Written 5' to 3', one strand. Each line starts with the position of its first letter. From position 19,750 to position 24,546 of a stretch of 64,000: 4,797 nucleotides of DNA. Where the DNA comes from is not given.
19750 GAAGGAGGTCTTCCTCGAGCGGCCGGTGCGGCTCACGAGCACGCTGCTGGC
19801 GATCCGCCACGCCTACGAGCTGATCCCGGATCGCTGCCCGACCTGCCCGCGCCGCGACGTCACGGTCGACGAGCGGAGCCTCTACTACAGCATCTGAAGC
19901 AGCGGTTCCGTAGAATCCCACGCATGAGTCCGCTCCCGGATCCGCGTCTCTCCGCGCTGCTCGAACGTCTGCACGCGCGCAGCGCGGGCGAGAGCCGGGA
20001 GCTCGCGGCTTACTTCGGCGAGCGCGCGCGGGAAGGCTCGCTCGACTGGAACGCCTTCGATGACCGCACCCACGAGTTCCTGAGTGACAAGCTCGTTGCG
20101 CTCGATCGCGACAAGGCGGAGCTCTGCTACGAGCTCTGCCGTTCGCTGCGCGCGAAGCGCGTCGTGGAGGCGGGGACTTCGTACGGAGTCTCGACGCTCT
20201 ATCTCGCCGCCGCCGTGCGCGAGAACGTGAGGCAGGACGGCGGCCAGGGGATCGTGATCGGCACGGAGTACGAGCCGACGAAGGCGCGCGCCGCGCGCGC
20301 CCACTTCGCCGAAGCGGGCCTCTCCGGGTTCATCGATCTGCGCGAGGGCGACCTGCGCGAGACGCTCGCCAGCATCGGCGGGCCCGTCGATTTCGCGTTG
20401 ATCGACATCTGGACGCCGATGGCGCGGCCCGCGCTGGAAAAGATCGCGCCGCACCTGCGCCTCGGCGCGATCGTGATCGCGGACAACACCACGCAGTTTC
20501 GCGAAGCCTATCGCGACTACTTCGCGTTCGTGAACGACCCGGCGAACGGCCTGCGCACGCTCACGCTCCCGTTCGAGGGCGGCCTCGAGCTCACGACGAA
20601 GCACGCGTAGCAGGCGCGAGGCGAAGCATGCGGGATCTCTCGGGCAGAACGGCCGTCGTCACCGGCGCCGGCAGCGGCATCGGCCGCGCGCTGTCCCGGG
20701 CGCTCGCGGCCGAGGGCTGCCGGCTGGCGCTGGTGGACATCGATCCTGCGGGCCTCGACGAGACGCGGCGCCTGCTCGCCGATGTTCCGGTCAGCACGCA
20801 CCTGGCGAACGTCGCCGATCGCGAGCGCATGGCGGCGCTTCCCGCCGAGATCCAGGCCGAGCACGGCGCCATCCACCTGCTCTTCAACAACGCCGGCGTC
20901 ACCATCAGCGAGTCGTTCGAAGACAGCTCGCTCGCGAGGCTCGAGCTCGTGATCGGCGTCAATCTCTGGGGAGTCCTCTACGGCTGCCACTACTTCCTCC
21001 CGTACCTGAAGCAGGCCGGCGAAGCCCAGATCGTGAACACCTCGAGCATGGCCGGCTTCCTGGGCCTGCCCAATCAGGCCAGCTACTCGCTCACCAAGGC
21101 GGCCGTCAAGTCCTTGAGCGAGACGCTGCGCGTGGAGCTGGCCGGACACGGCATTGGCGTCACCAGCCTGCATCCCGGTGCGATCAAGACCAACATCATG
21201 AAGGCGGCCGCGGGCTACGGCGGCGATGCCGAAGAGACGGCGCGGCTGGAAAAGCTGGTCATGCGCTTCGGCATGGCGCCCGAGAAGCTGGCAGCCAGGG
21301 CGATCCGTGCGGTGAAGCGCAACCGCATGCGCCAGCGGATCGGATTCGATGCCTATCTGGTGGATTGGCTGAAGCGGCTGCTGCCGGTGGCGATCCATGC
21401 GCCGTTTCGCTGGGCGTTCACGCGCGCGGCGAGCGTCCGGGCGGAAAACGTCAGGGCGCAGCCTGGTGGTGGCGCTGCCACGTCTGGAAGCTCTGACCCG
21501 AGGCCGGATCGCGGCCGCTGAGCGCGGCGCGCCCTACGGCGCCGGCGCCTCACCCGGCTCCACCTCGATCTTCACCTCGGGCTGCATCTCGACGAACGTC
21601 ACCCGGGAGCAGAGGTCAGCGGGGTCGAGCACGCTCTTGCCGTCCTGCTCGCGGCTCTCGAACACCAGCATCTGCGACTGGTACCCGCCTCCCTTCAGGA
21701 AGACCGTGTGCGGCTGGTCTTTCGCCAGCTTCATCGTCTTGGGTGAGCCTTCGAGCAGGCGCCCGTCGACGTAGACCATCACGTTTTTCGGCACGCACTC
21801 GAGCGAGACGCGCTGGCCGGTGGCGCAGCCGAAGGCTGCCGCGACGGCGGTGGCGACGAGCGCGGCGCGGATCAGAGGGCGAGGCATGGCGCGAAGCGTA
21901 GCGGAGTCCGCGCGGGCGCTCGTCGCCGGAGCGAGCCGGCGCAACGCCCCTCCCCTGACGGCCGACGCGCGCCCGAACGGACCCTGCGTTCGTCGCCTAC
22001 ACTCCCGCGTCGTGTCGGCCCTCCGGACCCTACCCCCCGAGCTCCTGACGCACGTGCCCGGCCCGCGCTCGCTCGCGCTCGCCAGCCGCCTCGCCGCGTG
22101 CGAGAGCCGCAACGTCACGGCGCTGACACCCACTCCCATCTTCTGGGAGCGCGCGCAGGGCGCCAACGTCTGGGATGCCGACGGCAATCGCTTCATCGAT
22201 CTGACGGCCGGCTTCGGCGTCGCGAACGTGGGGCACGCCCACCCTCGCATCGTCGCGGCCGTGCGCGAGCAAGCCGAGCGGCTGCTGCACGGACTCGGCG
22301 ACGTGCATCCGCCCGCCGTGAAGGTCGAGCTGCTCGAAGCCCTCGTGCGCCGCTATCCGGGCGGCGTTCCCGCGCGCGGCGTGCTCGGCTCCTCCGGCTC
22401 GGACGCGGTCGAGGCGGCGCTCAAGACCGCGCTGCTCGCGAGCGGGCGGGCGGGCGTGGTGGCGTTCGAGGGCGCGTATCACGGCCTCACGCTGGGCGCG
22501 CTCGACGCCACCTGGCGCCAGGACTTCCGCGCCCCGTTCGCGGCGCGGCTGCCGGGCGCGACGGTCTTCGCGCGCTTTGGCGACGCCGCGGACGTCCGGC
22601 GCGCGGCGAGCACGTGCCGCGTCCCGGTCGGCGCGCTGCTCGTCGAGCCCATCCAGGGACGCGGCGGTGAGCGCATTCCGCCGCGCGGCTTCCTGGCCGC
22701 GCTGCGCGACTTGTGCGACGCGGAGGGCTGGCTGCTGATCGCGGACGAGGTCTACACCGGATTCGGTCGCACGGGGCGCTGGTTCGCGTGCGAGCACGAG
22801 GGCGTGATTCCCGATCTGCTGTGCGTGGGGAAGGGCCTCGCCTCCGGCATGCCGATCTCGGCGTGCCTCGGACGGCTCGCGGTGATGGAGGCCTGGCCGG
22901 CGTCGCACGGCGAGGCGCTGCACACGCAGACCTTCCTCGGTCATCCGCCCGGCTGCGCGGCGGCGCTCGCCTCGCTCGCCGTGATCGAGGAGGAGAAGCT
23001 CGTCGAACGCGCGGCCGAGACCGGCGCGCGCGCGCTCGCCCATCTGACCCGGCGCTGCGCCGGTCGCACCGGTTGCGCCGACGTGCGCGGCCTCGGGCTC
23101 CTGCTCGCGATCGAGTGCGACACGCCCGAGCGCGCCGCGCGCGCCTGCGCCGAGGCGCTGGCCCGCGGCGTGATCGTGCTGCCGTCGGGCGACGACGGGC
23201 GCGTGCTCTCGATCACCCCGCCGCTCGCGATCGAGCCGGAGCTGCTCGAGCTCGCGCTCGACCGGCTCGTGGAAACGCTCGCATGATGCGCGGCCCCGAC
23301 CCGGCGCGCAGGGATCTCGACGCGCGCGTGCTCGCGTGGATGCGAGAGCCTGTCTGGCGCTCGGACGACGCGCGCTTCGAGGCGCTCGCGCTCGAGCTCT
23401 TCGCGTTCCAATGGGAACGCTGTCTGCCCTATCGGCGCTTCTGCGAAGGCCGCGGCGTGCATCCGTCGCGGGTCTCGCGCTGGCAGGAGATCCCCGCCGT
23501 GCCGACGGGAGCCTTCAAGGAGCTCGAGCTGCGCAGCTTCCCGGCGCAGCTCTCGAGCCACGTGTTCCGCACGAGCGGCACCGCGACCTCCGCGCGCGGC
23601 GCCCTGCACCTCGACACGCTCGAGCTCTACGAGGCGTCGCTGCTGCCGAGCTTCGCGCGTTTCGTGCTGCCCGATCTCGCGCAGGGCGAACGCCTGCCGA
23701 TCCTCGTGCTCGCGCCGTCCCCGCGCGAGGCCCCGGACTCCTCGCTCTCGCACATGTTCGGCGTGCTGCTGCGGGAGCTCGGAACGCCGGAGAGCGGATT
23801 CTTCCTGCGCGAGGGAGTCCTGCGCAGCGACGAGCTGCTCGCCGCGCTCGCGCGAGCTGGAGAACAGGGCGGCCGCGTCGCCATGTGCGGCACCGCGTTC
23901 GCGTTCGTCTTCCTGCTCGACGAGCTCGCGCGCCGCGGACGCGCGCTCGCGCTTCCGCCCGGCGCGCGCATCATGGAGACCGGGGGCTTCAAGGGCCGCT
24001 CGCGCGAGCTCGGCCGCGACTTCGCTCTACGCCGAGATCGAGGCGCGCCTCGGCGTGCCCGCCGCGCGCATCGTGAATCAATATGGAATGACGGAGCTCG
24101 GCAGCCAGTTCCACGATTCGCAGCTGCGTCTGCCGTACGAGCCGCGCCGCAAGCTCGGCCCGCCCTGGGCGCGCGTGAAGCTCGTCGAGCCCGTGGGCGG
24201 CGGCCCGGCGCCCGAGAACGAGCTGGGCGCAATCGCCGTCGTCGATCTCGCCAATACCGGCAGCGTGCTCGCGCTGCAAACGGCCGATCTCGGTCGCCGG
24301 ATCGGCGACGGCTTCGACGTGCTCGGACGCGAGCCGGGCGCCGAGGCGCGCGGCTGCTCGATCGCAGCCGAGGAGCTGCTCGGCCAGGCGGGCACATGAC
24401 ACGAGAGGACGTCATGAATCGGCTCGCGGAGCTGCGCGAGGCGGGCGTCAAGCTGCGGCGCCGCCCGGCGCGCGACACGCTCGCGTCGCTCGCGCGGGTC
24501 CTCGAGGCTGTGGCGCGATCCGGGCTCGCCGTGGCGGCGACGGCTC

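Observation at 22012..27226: Translationally coupled aminotransferase - LuxE - LuxC - B12/radical-SAM operon without luciferase genes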

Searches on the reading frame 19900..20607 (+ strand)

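Call 83: search_protein_families(library=pfam, proteins=[window:19900-20607:+], max_evalue=0.001)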
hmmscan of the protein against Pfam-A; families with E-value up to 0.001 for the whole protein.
window:19900-20607:+ (236 aa): 2 families
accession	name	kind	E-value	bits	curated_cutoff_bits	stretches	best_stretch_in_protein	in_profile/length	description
PF13578.12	Methyltransf_24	-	3.7e-15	57.1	26.3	1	89-196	1-104/105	Methyltransferase domain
PF01596.23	Methyltransf_3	-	2.4e-05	24.2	22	1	69-197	29-155/204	O-methyltransferase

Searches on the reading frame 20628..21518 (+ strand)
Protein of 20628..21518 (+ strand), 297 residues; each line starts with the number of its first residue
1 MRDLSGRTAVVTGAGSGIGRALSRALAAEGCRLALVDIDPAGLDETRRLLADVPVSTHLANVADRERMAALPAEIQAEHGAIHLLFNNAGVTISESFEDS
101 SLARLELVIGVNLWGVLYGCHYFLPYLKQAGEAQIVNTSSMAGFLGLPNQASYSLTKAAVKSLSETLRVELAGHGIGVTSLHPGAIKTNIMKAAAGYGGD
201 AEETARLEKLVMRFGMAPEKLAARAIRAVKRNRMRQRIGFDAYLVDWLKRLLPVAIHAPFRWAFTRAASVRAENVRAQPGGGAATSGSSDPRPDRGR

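Call 49: search_protein_families(library=pfam, proteins=[window:20628-21518:+], max_evalue=0.01)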
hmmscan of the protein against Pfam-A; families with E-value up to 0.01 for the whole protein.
window:20628-21518:+ (297 aa): 4 families
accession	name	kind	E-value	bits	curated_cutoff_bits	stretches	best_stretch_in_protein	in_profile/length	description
PF00106.31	adh_short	-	3.7e-46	157.5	26.6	1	8-193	2-189/195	short chain dehydrogenase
PF13561.12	adh_short_C2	-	6.2e-38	131.1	27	1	13-222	1-210/236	Enoyl-(Acyl carrier protein) reductase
PF08659.16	KR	-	1.7e-11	44.8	22.6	1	8-169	2-165/180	KR domain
PF08643.16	DUF1776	-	0.0018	18.2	25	1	120-187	131-200/294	Fungal family of unknown function (DUF1776)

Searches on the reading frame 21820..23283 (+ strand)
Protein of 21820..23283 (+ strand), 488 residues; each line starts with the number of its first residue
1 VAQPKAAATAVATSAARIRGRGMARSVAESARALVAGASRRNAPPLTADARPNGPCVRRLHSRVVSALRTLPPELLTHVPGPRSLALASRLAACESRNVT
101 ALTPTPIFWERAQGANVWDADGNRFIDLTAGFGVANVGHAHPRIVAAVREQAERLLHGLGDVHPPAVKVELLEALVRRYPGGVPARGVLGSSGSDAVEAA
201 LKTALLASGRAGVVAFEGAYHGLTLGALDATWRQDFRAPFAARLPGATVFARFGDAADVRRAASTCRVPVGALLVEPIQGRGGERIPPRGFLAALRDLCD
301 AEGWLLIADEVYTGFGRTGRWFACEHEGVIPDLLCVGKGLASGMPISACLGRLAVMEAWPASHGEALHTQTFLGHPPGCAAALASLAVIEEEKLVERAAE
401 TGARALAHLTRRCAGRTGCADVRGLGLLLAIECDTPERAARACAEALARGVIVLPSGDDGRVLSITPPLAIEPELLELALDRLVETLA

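Call 4: search_protein_families(library=pfam, proteins=[window:21820-23283:+], max_evalue=0.01)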
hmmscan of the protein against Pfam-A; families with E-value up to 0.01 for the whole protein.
window:21820-23283:+ (488 aa): 2 families
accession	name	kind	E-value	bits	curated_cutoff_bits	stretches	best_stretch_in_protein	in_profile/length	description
PF00202.27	Aminotran_3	-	3.5e-97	326.1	30.5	1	104-487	8-403/403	Aminotransferase class-III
PF00155.27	Aminotran_1_2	-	0.00096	18.9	19.7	0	286-319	162-195/361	Aminotransferase class I and II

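Call 5: search_protein_families(library=ncbifam, proteins=[window:21820-23283:+], max_evalue=0.01)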
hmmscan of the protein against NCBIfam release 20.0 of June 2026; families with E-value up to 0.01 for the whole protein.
window:21820-23283:+ (488 aa): 69 families (the best 25 are shown)
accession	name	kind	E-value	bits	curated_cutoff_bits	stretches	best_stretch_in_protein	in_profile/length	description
NF004714.0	PRK06058.1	subfamily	3.4e-91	306.1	639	1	74-487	13-444/447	4-aminobutyrate--2-oxoglutarate transaminase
NF004426.0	PRK05769.1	equivalog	1.9e-88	297.2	552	2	270-487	222-437/441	acetyl ornithine aminotransferase family protein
NF002874.0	PRK03244.1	equivalog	8.3e-87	291.5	457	1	107-486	27-391/399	acetylornithine transaminase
NF005993.0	PRK08117.1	subfamily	1.7e-86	290.5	574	2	270-487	208-427/433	aspartate aminotransferase family protein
TIGR00707.1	argD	subfamily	3.3e-85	286.2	410.05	1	100-485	4-378/381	acetylornithine/succinylornithine family transaminase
TIGR00700.1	GABAtrnsam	equivalog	1.6e-84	284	506.65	1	105-487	15-418/420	4-aminobutyrate--2-oxoglutarate transaminase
NF005692.0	PRK07495.1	equivalog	9.1e-82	275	724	1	86-486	5-418/425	4-aminobutyrate--2-oxoglutarate transaminase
NF053554.1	prodigi_MAP_PigE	equivalog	4e-77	260.3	850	1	109-449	404-744/837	prodigiosin MAP biosynthesis aminotransferase PigE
NF008570.0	PRK11522.1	equivalog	2.3e-75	254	612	1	109-487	73-454/464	putrescine aminotransferase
NF006228.0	PRK08360.1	equivalog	6.3e-75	252.5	608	2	270-487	205-424/443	aspartate aminotransferase family protein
NF005985.0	PRK08088.1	equivalog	5e-73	246.2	713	1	97-485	17-419/426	4-aminobutyrate--2-oxoglutarate transaminase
NF049976.1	AmadipTransam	equivalog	2.1e-72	244.3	650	1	105-487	14-412/416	2-aminoadipate transaminase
NF005272.0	PRK06777.1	equivalog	9.9e-71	238.5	725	1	106-487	23-419/421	4-aminobutyrate--2-oxoglutarate transaminase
TIGR00508.1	bioA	equivalog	1.5e-70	237.9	405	1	105-486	13-417/419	adenosylmethionine--8-amino-7-oxononanoate transaminase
NF042418.1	LysJ_Th_th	equivalog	2.4e-70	237.4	700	1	111-486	24-384/386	[LysW]-aminoadipate semialdehyde transaminase LysJ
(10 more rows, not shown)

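Call 36: search_solved_structures(query=window:21973-23283:+, max_evalue=1e-40)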
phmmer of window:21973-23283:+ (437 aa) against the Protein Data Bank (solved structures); distinct sequences matched with E-value up to 1e-40: 79 (the best 60 are shown).
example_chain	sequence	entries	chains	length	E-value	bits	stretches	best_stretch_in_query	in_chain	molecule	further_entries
4ffc_A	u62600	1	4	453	1.7e-71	245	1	24-432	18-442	4-aminobutyrate aminotransferase (GabT)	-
3r4t_A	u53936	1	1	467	5.2e-70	240.1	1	24-437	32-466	4-aminobutyrate aminotransferase GabT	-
4atp_A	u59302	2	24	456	3.5e-68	234.1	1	28-431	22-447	4-AMINOBUTYRATE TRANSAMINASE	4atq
3oks_A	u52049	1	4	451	6.2e-67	230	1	23-436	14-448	4-aminobutyrate transaminase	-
4uox_A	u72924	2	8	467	6.8e-67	229.8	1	56-430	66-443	PUTRESCINE AMINOTRANSFERASE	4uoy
5h7d_A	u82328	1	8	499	8.5e-67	229.5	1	56-430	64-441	Putrescine aminotransferase,Immunoglobulin G-binding protein A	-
5x3f_A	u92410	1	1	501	8.6e-67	229.5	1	56-430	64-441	Putrescine aminotransferase,Immunoglobulin G-binding protein A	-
8cpl_A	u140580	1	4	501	8.6e-67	229.5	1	56-430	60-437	Putrescine aminotransferase,Immunoglobulin G-binding protein A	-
8r2p_A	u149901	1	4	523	9.6e-67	229.4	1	56-430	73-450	Putrescine aminotransferase,Immunoglobulin G-binding protein A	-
9wrf_A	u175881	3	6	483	4.4e-65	223.9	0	208-434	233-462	Broad substrate specificity amino-acid racemase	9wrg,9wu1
6wop_A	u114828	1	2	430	6.8e-65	223.2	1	57-433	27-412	4-aminobutyrate transaminase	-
3q8n_A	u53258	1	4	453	2.1e-64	221.7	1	18-434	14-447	4-aminobutyrate transaminase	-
6wj8_A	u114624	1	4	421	3.3e-64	221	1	56-435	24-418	4-aminobutyrate aminotransferase PuuE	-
9wqz_A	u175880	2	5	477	9e-63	216.3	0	219-432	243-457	Alanine/serine racemase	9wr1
8ht2_A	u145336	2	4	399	3.4e-62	214.3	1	55-437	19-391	Acetylornithine aminotransferase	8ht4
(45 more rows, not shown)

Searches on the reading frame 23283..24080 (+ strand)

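Call 4: search_protein_families(library=pfam, proteins=[window:23283-24080:+], max_evalue=0.01)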
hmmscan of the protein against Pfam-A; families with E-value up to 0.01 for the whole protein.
window:23283-24080:+ (266 aa): 1 family
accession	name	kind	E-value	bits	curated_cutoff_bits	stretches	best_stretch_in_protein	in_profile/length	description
PF04443.18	LuxE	-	0.00098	18.5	24.9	1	28-241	34-256/391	Acyl-protein synthetase, LuxE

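Call 5: search_protein_families(library=ncbifam, proteins=[window:23283-24080:+], max_evalue=0.01)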
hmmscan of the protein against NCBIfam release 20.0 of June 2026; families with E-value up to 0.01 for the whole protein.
window:23283-24080:+ (266 aa): 1 family
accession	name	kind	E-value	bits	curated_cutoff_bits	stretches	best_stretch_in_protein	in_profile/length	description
NF052244.1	LCFA_lig_LuxE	equivalog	3.2e-06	26.4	550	1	33-111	34-110/367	long-chain-fatty-acid--protein ligase LuxE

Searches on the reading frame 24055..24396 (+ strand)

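Call 4: search_protein_families(library=pfam, proteins=[window:24055-24396:+], max_evalue=0.01)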
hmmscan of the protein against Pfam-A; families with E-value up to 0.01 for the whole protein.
window:24055-24396:+ (114 aa): 1 family
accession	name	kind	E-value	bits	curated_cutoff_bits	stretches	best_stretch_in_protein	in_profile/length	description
PF00501.34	AMP-binding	-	0.0007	18.9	29.9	1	4-62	313-374/384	AMP-binding enzyme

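Call 5: search_protein_families(library=ncbifam, proteins=[window:24055-24396:+], max_evalue=0.01)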
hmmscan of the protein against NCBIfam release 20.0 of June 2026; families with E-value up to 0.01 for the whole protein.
window:24055-24396:+ (114 aa): 0 families
